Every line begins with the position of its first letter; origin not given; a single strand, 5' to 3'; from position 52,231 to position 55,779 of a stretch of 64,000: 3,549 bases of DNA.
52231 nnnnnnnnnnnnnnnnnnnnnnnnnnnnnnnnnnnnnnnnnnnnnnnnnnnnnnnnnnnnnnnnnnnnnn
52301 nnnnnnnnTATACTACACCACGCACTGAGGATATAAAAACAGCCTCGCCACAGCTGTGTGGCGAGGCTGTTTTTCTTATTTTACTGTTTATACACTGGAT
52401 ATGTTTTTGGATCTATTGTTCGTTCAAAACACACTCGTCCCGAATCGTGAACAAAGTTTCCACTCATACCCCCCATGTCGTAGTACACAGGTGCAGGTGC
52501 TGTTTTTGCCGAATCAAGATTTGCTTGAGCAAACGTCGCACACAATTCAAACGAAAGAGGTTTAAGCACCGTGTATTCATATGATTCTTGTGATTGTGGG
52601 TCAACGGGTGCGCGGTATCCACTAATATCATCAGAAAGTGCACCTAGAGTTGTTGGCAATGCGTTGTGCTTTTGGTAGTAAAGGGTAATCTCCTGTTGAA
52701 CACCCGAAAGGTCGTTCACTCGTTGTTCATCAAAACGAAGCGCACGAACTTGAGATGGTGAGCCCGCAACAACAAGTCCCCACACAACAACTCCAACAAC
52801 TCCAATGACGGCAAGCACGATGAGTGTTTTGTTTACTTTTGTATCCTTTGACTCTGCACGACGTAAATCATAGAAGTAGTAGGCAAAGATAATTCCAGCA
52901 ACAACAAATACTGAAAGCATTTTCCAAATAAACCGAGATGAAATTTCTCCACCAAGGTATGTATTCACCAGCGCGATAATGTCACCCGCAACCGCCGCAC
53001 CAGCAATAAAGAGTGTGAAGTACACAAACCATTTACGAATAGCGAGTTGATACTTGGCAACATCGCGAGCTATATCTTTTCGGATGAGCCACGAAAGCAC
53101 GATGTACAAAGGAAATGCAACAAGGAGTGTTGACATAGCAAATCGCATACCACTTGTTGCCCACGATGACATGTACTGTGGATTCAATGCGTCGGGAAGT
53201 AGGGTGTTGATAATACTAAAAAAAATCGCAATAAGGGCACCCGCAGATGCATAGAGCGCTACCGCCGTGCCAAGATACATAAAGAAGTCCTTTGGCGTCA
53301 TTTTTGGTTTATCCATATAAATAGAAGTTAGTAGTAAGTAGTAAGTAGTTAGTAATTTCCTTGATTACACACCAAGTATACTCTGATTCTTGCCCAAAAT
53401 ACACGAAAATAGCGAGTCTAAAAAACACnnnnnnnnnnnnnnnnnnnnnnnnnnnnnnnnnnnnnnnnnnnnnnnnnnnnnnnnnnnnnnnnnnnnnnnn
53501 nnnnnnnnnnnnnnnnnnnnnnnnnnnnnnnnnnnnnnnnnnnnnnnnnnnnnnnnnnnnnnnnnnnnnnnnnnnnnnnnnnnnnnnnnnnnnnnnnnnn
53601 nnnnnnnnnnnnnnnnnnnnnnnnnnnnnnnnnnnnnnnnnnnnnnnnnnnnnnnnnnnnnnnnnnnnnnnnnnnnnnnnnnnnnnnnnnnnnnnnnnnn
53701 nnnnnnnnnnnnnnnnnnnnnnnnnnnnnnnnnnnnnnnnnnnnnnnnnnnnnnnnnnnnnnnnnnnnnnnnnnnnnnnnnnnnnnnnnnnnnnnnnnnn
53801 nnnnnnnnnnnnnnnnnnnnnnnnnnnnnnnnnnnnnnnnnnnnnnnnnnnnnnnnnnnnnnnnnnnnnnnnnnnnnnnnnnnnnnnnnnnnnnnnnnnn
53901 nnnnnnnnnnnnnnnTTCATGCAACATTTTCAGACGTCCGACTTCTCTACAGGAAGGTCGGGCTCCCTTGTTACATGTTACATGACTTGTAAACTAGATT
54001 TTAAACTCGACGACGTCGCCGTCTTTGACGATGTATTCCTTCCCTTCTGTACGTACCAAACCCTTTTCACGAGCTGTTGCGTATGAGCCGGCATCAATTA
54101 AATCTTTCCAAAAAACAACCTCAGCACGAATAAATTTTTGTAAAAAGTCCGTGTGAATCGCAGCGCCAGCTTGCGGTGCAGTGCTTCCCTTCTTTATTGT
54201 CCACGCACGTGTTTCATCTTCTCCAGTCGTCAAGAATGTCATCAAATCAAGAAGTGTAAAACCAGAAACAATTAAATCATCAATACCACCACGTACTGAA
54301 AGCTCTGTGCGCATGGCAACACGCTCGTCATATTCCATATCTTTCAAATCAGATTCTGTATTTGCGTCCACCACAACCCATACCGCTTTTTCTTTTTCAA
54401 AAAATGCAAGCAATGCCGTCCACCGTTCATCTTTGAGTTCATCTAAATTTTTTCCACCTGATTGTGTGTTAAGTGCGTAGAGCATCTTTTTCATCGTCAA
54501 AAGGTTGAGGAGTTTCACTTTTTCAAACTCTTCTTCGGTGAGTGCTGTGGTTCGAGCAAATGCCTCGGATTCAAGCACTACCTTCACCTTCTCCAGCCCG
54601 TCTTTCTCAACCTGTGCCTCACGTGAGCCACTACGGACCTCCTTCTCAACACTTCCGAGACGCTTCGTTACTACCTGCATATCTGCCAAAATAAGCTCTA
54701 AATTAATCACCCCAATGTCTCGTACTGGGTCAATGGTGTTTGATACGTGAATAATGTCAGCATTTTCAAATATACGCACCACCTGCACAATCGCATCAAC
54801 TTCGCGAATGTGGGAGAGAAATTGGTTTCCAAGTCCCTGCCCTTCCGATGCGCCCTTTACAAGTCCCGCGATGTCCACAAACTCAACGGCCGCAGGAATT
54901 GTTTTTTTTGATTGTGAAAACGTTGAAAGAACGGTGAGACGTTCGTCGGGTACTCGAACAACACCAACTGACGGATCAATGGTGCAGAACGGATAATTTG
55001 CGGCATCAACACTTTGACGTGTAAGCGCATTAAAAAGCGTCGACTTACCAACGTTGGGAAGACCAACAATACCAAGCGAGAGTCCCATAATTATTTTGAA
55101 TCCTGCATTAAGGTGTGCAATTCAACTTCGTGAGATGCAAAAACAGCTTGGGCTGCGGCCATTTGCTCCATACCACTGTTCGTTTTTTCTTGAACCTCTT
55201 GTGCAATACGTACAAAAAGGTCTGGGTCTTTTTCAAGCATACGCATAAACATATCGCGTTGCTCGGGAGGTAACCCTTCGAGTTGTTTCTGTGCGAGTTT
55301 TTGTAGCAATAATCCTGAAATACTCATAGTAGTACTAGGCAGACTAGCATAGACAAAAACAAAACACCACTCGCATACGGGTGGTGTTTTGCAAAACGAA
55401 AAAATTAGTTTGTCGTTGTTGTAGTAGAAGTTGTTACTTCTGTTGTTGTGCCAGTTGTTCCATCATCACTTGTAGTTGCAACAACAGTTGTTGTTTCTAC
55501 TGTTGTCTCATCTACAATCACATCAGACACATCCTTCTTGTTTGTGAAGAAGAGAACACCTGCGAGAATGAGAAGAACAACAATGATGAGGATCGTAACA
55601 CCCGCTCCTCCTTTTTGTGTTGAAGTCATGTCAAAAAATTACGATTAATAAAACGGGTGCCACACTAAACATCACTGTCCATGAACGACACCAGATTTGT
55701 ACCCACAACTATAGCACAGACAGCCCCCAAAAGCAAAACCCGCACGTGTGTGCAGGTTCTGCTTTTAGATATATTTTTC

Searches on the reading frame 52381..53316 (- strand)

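Call 3: search_protein_families(library=pfam, proteins=[window:52381-53316:-], max_evalue=0.01)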
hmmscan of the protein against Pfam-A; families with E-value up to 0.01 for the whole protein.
window:52381-53316:- (311 aa): 1 family
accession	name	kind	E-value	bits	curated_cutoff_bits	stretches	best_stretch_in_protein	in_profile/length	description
PF18920.5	DUF5671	-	1e-17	64.7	28.4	1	10-146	1-131/132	Domain of unknown function (DUF5671)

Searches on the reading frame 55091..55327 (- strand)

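Call 3: search_protein_families(library=pfam, proteins=[window:55091-55327:-], max_evalue=0.01)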
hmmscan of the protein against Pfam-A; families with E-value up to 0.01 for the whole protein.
window:55091-55327:- (78 aa): 1 family
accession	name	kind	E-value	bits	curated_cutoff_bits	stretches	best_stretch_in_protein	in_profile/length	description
PF03937.21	Sdh5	-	0.0024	18.2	27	1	6-51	17-63/76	Flavinator of succinate dehydrogenase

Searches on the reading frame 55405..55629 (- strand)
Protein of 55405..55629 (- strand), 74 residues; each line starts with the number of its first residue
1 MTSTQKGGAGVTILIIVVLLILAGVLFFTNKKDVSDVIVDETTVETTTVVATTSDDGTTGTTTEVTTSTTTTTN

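Call 3: search_protein_families(library=pfam, proteins=[window:55405-55629:-], max_evalue=0.01)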
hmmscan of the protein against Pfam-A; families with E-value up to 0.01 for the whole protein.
window:55405-55629:- (74 aa): 0 families
